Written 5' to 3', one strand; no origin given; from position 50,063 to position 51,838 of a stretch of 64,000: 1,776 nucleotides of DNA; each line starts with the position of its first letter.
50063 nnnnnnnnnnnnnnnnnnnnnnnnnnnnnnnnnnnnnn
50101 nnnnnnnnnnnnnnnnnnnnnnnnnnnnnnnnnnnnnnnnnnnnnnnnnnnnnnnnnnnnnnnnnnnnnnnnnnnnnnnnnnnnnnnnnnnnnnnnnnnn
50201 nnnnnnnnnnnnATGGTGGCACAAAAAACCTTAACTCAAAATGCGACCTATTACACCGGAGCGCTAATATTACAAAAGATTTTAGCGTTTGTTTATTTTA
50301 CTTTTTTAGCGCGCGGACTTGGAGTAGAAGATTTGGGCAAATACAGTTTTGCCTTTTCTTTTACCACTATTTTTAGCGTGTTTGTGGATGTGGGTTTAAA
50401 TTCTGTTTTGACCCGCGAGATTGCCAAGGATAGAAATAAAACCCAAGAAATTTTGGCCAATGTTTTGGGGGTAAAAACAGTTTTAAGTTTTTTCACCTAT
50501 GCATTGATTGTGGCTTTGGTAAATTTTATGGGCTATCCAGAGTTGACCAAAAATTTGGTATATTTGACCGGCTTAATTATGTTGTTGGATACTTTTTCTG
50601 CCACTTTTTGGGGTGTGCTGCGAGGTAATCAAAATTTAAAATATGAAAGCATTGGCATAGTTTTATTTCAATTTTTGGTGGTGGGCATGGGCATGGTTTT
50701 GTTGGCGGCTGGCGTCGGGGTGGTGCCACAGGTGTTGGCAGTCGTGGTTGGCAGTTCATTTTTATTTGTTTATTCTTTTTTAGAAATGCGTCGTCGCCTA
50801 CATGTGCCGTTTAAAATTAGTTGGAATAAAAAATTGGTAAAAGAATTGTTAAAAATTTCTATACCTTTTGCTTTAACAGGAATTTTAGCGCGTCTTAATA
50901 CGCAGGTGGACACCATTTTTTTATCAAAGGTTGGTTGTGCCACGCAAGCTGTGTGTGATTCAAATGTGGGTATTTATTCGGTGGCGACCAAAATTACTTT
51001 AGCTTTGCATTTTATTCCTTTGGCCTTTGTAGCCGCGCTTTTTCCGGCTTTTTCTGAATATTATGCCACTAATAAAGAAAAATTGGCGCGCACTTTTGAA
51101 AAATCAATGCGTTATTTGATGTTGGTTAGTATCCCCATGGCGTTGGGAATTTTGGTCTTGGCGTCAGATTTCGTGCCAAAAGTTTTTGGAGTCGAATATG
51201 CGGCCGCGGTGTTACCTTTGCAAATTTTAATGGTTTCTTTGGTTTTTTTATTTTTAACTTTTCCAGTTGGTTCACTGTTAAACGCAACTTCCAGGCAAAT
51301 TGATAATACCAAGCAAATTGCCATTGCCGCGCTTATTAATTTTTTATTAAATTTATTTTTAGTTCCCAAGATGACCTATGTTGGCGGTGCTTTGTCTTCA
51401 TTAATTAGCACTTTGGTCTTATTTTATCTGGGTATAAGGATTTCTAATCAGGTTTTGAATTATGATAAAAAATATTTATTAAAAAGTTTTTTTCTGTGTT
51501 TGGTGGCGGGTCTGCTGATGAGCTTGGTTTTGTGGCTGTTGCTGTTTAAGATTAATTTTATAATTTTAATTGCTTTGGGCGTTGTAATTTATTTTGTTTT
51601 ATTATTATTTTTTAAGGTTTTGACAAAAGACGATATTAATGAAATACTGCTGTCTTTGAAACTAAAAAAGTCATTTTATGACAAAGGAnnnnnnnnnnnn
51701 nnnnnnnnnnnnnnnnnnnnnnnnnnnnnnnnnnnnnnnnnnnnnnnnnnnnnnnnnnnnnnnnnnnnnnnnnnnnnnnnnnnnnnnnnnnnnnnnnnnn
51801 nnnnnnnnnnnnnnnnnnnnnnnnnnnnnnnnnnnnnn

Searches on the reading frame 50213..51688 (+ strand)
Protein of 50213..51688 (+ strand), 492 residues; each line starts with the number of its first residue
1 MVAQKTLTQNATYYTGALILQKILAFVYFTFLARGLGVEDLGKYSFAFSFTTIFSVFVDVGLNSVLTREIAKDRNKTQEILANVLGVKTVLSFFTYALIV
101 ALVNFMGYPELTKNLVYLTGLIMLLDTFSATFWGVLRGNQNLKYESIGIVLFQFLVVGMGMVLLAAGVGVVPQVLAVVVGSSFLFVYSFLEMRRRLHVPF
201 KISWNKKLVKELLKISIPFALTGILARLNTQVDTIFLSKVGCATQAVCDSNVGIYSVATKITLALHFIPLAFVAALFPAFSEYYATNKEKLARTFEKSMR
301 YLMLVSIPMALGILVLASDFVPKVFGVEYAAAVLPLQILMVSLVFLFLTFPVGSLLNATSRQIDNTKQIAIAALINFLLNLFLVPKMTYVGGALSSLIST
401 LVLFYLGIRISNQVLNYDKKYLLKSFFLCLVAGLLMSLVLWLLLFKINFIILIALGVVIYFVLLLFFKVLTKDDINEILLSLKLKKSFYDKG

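Call 36: search_protein_families(library=pfam, proteins=[window:50213-51688:+], max_evalue=0.001)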
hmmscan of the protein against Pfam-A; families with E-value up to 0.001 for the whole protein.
window:50213-51688:+ (492 aa): 4 families
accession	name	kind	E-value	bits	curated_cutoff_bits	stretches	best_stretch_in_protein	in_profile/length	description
PF01943.22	Polysacc_synt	-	1.4e-38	133.3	28.2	1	7-283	1-273/274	Polysaccharide biosynthesis protein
PF13440.11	Polysacc_synt_3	-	5e-25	88.8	23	1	32-333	2-292/293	Polysaccharide biosynthesis protein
PF03023.19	MurJ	-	2.6e-13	49.8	27.4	1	55-445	26-434/451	Lipid II flippase MurJ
PF01554.23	MatE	-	2.9e-06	27.5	24.9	1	218-380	1-159/161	MatE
